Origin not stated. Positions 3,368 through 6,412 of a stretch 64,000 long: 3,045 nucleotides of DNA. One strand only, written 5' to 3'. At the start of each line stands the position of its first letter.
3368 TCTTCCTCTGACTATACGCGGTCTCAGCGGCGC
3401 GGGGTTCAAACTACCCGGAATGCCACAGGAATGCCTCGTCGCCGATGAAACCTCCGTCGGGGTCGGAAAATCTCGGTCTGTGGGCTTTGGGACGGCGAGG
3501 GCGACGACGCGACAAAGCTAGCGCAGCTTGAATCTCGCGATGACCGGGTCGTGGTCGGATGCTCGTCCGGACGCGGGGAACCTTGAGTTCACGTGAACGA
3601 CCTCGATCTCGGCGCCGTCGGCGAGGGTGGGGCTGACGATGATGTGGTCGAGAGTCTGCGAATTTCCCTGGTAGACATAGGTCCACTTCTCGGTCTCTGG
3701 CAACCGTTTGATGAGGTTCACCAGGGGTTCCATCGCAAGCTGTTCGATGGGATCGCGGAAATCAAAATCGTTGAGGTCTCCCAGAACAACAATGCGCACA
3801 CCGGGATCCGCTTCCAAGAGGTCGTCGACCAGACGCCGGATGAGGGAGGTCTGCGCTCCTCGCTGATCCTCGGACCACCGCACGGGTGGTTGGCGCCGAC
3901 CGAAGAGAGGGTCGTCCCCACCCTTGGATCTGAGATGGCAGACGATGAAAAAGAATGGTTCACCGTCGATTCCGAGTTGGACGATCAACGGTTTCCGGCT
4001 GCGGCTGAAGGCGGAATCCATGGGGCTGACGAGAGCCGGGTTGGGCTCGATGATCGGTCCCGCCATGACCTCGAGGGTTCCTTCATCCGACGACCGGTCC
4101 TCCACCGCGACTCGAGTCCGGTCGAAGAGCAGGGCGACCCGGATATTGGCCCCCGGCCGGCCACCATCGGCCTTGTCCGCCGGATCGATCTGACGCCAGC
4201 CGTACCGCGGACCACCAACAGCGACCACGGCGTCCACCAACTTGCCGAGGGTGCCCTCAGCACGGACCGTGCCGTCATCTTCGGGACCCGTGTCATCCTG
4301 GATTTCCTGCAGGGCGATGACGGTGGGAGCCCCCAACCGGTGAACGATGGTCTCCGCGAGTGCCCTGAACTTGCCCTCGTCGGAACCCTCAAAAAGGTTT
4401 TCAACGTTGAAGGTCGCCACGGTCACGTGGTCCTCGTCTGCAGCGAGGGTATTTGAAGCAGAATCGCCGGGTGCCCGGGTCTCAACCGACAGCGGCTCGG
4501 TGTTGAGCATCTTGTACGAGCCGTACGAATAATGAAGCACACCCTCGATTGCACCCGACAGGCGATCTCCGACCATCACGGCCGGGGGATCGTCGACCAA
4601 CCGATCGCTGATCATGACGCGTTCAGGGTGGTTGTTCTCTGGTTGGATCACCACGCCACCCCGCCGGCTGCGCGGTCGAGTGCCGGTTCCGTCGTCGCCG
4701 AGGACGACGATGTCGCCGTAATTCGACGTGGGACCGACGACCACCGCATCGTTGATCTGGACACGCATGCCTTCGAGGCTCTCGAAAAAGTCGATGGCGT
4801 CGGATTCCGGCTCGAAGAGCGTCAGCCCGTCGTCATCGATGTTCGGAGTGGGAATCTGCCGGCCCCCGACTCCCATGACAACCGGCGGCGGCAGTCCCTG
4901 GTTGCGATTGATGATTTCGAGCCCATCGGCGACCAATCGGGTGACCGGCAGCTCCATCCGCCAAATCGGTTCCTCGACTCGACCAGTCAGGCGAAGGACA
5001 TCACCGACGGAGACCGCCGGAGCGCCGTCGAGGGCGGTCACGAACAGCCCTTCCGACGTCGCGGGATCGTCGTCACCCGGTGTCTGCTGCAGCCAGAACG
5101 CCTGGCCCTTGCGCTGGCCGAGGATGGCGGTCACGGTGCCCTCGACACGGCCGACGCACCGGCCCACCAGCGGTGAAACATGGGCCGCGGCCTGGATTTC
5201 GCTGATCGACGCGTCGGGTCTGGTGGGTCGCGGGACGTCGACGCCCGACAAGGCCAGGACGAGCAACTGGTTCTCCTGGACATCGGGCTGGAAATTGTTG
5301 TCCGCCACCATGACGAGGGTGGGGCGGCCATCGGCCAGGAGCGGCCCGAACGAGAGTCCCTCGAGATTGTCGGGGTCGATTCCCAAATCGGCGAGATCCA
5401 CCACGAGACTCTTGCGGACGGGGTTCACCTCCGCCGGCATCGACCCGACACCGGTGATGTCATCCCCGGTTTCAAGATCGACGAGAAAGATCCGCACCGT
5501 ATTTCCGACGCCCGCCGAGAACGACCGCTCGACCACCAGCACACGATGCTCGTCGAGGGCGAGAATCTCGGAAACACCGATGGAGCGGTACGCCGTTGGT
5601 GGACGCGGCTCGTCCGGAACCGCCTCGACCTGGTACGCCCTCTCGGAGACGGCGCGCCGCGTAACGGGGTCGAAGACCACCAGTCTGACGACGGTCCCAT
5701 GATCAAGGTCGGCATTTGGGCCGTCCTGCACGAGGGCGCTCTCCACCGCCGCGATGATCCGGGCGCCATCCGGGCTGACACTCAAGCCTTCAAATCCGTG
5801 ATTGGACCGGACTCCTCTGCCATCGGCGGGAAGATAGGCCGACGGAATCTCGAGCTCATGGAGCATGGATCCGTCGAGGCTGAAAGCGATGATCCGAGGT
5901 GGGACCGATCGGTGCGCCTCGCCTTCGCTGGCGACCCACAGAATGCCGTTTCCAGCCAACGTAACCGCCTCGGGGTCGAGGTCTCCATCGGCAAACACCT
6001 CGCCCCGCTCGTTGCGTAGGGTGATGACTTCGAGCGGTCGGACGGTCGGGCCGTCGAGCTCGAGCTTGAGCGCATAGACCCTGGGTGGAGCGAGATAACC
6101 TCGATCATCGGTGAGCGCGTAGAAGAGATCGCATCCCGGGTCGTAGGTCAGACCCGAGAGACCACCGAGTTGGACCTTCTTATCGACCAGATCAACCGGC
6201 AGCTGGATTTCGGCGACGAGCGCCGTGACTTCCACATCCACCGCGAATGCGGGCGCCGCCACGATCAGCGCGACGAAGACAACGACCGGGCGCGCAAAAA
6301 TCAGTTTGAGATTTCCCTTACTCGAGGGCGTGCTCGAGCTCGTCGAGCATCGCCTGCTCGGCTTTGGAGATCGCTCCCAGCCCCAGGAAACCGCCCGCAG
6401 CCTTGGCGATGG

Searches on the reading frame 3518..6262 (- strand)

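Call 57: search_protein_families(library=pfam, proteins=[window:3518-6262:-], max_evalue=0.00001)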
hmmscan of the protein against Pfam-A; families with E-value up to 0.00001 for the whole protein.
window:3518-6262:- (914 aa): 3 families
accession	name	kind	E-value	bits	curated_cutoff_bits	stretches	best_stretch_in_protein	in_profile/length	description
PF13449.12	Phytase-like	-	7.8e-81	272.5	27.6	1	31-324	2-284/284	Esterase-like activity of phytase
PF03372.29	Exo_endo_phos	-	5e-13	49.8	24.5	1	616-904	1-225/225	Endonuclease/Exonuclease/phosphatase family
PF19580.5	Exo_endo_phos_3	-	5.5e-13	49.1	27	1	745-883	120-255/311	Endonuclease/Exonuclease/phosphatase family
